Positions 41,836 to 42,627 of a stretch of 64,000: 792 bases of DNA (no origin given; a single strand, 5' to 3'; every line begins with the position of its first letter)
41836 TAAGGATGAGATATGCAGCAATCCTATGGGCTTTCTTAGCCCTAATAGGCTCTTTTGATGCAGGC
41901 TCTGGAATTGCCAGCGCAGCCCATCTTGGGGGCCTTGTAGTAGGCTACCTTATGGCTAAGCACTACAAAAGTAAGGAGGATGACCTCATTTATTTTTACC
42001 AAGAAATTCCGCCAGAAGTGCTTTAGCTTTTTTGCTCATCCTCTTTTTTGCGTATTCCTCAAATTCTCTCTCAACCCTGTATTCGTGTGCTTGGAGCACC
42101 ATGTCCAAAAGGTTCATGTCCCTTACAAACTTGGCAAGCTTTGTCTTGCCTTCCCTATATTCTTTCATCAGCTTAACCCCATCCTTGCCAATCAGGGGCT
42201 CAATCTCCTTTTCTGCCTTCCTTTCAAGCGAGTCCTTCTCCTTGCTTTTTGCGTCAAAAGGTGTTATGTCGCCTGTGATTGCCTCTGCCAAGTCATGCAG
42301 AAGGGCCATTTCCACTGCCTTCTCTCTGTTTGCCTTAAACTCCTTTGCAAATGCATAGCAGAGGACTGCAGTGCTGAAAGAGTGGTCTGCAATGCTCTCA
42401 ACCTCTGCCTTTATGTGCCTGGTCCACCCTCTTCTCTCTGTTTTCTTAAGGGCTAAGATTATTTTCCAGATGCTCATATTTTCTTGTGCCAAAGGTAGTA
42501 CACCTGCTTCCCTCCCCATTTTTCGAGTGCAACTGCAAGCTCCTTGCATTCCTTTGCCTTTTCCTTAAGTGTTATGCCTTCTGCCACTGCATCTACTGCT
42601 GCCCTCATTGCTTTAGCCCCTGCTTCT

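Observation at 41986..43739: Form III RuBisCO translationally coupled to a YfbR-like HD 5'-nucleotidase: nucleoside/AMP salvage module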

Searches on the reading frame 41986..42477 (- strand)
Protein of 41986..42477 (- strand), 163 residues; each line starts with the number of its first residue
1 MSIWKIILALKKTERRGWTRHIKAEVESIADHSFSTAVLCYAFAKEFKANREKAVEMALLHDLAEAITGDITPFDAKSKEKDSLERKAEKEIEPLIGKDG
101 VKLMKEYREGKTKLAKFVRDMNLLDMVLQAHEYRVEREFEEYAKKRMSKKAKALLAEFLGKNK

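Call 3: search_protein_families(library=pfam, proteins=[window:41986-42477:-], max_evalue=0.01)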
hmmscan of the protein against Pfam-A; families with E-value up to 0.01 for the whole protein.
window:41986-42477:- (163 aa): 4 families
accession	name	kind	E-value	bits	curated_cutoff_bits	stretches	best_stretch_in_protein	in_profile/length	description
PF13023.12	HD_3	-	1e-32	113.8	22.5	1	9-152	3-154/165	HD domain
PF01966.28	HD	-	1.7e-09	38.4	22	1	30-133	2-88/116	HD domain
PF12917.13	YfbR-like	-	3.7e-09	37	25.9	1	7-130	6-141/182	5'-deoxynucleotidase YfbR-like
PF08668.18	HDOD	-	9.2e-05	22.4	22.9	1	21-83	87-150/196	HDOD domain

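Call 4: search_protein_families(library=ncbifam, proteins=[window:41986-42477:-], max_evalue=0.01)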
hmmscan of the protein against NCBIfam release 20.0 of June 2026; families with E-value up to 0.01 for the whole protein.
window:41986-42477:- (163 aa): 3 families
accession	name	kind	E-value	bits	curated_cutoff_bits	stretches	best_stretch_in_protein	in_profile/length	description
TIGR00277.1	HDIG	domain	1.6e-05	24.6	27.6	1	27-71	3-47/84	HDIG domain-containing metalloprotein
NF003009.0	PRK03826.1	equivalog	4.6e-05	23.2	122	1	13-93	16-105/197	5'-deoxynucleotidase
TIGR03319.1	RNase_Y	equivalog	0.0019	16.8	454.35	1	29-71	330-372/514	ribonuclease Y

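Call 10: search_solved_structures(query=window:41986-42477:-, max_evalue=0.01, show_alignments=3)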
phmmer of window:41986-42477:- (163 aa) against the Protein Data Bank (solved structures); distinct sequences matched with E-value up to 0.01: 13.
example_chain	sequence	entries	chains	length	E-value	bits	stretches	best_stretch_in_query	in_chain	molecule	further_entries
4dmb_A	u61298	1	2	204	1.7e-19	73.7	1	5-134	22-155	HD domain-containing protein 2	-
4l1j_A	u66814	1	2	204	4.5e-19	72.4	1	5-134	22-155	HD domain-containing protein 2 | HD domain-containing protein 2 (Phosphorylate)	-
4l7e_A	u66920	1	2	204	2.3e-18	70.1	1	5-134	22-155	HD domain-containing protein 2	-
4l7w_A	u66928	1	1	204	4.4e-18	69.1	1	5-134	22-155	HD domain-containing protein 2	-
2cqz_A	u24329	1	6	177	6.3e-17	65.4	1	6-136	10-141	177aa long hypothetical protein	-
1xx7_A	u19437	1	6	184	1.5e-14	57.7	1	9-135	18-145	oxetanocin-like protein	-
5yox_A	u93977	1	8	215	1.9e-12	50.9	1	5-136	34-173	HD domain-containing protein YGL101W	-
1yoy_A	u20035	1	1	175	9.1e-06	29.2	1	9-76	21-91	hypothetical protein AF1432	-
1ynb_A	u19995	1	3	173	2.3e-05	27.9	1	9-77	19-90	hypothetical protein AF1432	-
6zpa_A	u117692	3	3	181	0.00043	23.8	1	27-148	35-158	DatZ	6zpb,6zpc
3kh1_A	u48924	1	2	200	0.00088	22.8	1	26-129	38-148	Predicted metal-dependent phosphohydrolase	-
2paq_A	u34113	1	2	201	0.0033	20.9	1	18-75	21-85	5'-deoxynucleotidase YfbR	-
5tk6_A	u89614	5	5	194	0.0079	19.7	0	5-84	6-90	OxsA protein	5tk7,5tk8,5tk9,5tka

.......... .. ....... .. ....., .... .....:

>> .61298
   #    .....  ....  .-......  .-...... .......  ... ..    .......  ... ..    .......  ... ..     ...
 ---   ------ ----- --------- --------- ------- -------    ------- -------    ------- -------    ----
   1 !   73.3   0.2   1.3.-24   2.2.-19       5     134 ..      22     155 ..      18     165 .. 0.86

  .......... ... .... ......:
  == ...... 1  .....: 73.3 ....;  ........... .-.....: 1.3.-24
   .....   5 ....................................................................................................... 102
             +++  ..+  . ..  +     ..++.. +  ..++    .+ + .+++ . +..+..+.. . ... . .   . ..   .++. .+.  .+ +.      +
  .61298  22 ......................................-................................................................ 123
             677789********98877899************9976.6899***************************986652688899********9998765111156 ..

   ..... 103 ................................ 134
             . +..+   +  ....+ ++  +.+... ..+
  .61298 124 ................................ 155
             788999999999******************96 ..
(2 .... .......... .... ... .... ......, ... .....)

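Call 11: find_homologous_proteins(query=window:41986-42477:-, max_evalue=0.00001)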
Query window:41986-42477:- (163 aa): 39 proteins with E <= 0.00001 among 128 candidates.
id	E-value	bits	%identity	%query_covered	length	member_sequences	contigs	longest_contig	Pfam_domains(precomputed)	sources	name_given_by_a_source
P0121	2.9e-97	341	100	100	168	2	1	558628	PF12917.14,PF01966.29,PF13023.13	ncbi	ncbi:MAG: HD domain-containing protein [Candidatus Anstonellales archaeon]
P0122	7.4e-73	261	75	100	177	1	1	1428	PF12917.14,PF01966.29,PF13023.13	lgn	-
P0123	2.1e-24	104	45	85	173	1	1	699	PF12917.14,PF01966.29,PF13023.13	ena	-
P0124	1.8e-21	95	45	82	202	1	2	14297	PF12917.14,PF01966.29,PF13023.13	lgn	-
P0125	2.3e-21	94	43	78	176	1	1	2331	PF12917.14,PF01966.29,PF13023.13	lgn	-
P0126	2.9e-21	94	40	94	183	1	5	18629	PF12917.14,PF01966.29,PF13023.13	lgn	-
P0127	7.8e-21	93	49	78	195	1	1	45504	PF12917.14,PF01966.29,PF13023.13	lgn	-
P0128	1.4e-20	92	39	93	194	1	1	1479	PF12917.14,PF01966.29,PF13023.13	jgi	jgi:putative hydrolase of HD superfamily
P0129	2.5e-20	91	44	83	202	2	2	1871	PF12917.14,PF01966.29,PF13023.13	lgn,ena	-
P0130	4.3e-20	90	41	80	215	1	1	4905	PF12917.14,PF01966.29,PF13023.13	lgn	-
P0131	5.9e-20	90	45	76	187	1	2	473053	PF12917.14,PF01966.29,PF13023.13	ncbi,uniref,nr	ncbi:HD domain-containing protein 2 [Histomonas meleagridis]|uniref:HD domain-containing protein 2 n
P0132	8.5e-20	89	39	94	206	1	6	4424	PF12917.14,PF01966.29,PF13023.13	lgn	-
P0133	1.3e-18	86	40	92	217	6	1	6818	PF12917.14,PF01966.29,PF13023.13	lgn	-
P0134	1.5e-18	85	38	90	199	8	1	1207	PF12917.14,PF01966.29,PF13023.13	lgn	-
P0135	1.5e-18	85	40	80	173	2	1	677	PF12917.14,PF01966.29,PF13023.13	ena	-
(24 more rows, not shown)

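Call 13: find_encoding_contigs(protein=P0122, flank=10000, max_places=3)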
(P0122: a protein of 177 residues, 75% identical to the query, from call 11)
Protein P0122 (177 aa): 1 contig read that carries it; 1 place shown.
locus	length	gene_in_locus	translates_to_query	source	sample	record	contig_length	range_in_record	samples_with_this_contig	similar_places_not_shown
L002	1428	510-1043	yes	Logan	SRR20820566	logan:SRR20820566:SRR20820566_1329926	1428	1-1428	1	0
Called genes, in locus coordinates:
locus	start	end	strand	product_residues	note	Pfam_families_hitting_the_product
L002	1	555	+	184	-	?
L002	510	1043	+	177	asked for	PF12917:YfbR-like, PF13023:HD_3, PF01966:HD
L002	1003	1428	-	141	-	?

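Call 40: find_encoding_contigs(protein=P0127, flank=6000, max_places=2)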
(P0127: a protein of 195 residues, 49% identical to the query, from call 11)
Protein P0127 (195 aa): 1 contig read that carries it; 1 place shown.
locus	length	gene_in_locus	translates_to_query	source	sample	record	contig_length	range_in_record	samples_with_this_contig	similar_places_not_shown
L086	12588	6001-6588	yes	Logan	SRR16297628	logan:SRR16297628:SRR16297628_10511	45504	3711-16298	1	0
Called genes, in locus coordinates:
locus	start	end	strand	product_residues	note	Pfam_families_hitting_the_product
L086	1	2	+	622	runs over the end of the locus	PF00009:GTP_EFTU, PF03144:GTP_EFTU_D2 (weak), PF22042:EF-G_D2, PF00679:EFG_C, PF21018:BipA_C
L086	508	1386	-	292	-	PF04060:FeS, PF00037:Fer4 (faint), PF13237:Fer4_10 (weak), PF14697:Fer4_21 (weak), PF13187:Fer4_9 (weak)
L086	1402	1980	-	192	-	PF02508:Rnf-Nqr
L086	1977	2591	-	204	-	PF02508:Rnf-Nqr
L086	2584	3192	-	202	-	PF04205:FMN_bind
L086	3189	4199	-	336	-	PF03116:NQR2_RnfD_RnfE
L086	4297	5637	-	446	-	PF13375:RnfC_N, PF01512:Complex1_51K, PF13484:Fer4_16 (faint), PF12838:Fer4_7, PF13183:Fer4_8 (weak), PF13187:Fer4_9, PF13237:Fer4_10, PF13534:Fer4_17 (weak), +4 more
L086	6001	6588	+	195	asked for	PF12917:YfbR-like, PF13023:HD_3, PF01966:HD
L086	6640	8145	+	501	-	PF03600:CitMHS (faint), PF16980:CitMHS_2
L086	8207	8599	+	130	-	-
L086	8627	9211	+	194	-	PF01923:Cob_adeno_trans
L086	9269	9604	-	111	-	PF04456:DUF503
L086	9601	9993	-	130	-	PF00903:Glyoxalase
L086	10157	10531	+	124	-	PF04430:DUF498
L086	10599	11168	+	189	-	PF07638:Sigma70_ECF, PF04542:Sigma70_r2, PF08281:Sigma70_r4_2, PF04545:Sigma70_r4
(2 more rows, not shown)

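Call 41: find_encoding_contigs(protein=P0126, flank=6000, max_places=2)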
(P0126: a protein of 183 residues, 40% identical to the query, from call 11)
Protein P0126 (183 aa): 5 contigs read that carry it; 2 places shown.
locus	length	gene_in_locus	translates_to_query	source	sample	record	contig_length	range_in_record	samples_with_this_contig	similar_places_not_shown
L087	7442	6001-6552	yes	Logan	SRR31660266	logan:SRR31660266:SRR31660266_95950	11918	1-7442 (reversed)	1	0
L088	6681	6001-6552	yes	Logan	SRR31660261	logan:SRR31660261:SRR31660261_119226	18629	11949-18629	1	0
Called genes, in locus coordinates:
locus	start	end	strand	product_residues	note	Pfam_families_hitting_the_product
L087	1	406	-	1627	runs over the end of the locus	?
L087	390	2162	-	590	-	PF04773:FecR (weak)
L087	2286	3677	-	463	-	PF03315:SDH_beta, PF03313:SDH_alpha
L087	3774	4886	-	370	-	PF00583:Acetyltransf_1, PF13673:Acetyltransf_10 (weak), PF13508:Acetyltransf_7 (weak)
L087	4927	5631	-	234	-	PF04172:LrgB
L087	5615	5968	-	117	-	PF03788:LrgA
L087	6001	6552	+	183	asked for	PF12917:YfbR-like (weak), PF13023:HD_3, PF01966:HD (weak)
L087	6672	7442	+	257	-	?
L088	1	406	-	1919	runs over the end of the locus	PF11974:bMG3, PF01835:MG2, PF17972:bMG5 (faint), PF07703:A2M_BRD, PF00207:A2M, PF17973:bMG10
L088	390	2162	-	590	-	PF04773:FecR (weak)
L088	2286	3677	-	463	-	PF03315:SDH_beta, PF03313:SDH_alpha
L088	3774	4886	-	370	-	PF00583:Acetyltransf_1, PF13673:Acetyltransf_10 (weak), PF13508:Acetyltransf_7 (weak)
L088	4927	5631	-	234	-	PF04172:LrgB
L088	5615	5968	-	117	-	PF03788:LrgA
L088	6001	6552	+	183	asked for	PF12917:YfbR-like (weak), PF13023:HD_3, PF01966:HD (weak)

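Call 58: predict_structure(alignment_id=A3)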
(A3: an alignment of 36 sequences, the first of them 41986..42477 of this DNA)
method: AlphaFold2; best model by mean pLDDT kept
length: 163 residues; sequences in the alignment: 36
mean_pLDDT: 91.5   pTM: 0.88
mean pLDDT of the five models: 91.5, 91.2, 91.1, 90.2, 89.2
residues with pLDDT >= 90: 117; 70-90: 39; 50-70: 7; < 50: 0
segments of 3 or more residues with pLDDT < 50: none
pLDDT, mean of each block of 10 residues (from residue 1): 85 89 89 98 98 98 88 73 90 94 96 98 97 88 96 95 61
secondary structure, 60 per line:
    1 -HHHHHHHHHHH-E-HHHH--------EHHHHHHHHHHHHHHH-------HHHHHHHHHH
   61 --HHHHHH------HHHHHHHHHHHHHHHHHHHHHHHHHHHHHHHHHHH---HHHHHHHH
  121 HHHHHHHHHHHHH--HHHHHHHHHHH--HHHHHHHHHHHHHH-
elements in order: H2-12 H16-19 H29-43 H51-60 H63-68 H75-109 H113-133 H136-146 H149-162

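Call 62: fold_search(model_id=the predicted structure, library=pdb)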
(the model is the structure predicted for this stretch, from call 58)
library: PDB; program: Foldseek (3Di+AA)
matches with E <= 10: 202; with E <= 0.001: 12
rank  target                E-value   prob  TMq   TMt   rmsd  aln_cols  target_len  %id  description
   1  4dmb_A                3.4e-07  1.00  0.85  0.75   2.6       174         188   29  X-ray structure of human hepatitus C virus NS5A-transactivated protein 2 at the resolution 1.9A, Northeast Structural  (released 2012-04-04)
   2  4dmb_B                3.9e-07  1.00  0.86  0.75   2.5       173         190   29  X-ray structure of human hepatitus C virus NS5A-transactivated protein 2 at the resolution 1.9A, Northeast Structural  (released 2012-04-04)
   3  4l7w                  5.6e-07  1.00  0.85  0.74   2.6       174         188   29  Crystal structure mutant H77A of human HD domain-containing protein 2, Genomics Consortium (NESG) Target HR6723 (released 2013-07-03)
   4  4l1j_B                9.1e-07  1.00  0.85  0.72   2.5       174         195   29  Three dimensional structure of mutant D143A of human HD domain-containing protein 2, Northeast Structural Genomics Con (released 2013-06-19)
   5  4l7e_B                9.5e-07  1.00  0.84  0.72   2.9       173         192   29  Three dimensional structure of mutant D78A of human HD domain-containing protein 2, Genomics Consortium (NESG) Target  (released 2013-07-24)
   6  4l1j_A                1.1e-06  1.00  0.85  0.74   2.5       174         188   30  Three dimensional structure of mutant D143A of human HD domain-containing protein 2, Northeast Structural Genomics Con (released 2013-06-19)
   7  4l7e_A                1.2e-06  1.00  0.85  0.75   2.6       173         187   29  Three dimensional structure of mutant D78A of human HD domain-containing protein 2, Genomics Consortium (NESG) Target  (released 2013-07-24)
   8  2cqz_A                1.2e-06  1.00  0.72  0.69   3.8       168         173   36  Crystal Structure of PH0347 protein from Pyrococcus horikoshii OT3 (released 2006-08-15)
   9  1xx7_F                1.7e-06  1.00  0.73  0.72   4.4       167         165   28  Conserved hypothetical protein from Pyrococcus furiosus Pfu-403030-001 (released 2004-12-28)
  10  1xx7_A                2.2e-06  1.00  0.73  0.70   2.6       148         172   30  Conserved hypothetical protein from Pyrococcus furiosus Pfu-403030-001 (released 2004-12-28)
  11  1xx7_E                2.4e-06  1.00  0.70  0.69   2.2       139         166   34  Conserved hypothetical protein from Pyrococcus furiosus Pfu-403030-001 (released 2004-12-28)
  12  1xx7_D                6.8e-06  1.00  0.68  0.69   2.5       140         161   33  Conserved hypothetical protein from Pyrococcus furiosus Pfu-403030-001 (released 2004-12-28)
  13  2pau_B                1.2e-03  1.00  0.77  0.72   3.3       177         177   18  Crystal structure of the 5'-deoxynucleotidase YfbR mutant E72A complexed with Co(2+) and dAMP (released 2008-03-04)
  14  1ynb_A                1.3e-03  1.00  0.65  0.63   4.8       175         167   23  crystal structure of genomics APC5600 (released 2005-03-08)
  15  3kh1_B                2.2e-03  1.00  0.70  0.62   4.9       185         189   22  Crystal structure of Predicted metal-dependent phosphohydrolase (ZP_00055740.2) from Magnetospirillum magnetotacticum  (released 2009-11-24)
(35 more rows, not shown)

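Call 73: search_protein_families(library=padloc, proteins=[window:41986-42477:-], max_evalue=0.01)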
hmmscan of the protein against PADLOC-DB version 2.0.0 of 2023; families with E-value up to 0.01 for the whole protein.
window:41986-42477:- (163 aa): 0 families

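Call 76: find_encoding_contigs(protein=P0124, flank=7000, max_places=2)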
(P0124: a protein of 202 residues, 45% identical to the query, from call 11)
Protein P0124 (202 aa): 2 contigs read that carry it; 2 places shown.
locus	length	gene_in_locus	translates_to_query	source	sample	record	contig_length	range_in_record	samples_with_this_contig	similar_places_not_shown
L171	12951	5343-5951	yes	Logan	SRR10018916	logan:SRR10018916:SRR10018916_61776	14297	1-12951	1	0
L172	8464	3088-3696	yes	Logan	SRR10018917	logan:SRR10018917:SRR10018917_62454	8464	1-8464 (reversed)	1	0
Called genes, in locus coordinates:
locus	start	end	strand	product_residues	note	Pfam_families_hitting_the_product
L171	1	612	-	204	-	?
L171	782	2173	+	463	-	PF07690:MFS_1 (weak), PF13347:MFS_2, PF11700:ATG22 (faint), PF07690:MFS_1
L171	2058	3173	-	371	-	PF01553:Acyltransferase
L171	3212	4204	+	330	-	PF00881:Nitroreductase (faint), PF14512:TM1586_NiRdase (faint)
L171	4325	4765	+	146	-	PF02627:CMD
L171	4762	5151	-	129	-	PF01980:TrmO_N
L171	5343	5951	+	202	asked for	PF12917:YfbR-like, PF13023:HD_3, PF01966:HD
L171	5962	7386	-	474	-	PF04734:Ceramidase_alk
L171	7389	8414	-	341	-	PF13472:Lipase_GDSL_2, PF14606:Lipase_GDSL_3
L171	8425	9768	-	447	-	PF00884:Sulfatase, PF01663:Phosphodiest, PF16347:SGSH_C, PF14707:Sulfatase_C (faint)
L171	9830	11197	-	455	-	PF12679:ABC2_membrane_2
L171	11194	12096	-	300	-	PF00005:ABC_tran, PF13304:AAA_21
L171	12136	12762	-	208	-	PF01161:PBP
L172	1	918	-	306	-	?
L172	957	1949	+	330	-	PF00881:Nitroreductase (faint), PF14512:TM1586_NiRdase (faint)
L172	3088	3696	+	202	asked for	PF12917:YfbR-like, PF13023:HD_3, PF01966:HD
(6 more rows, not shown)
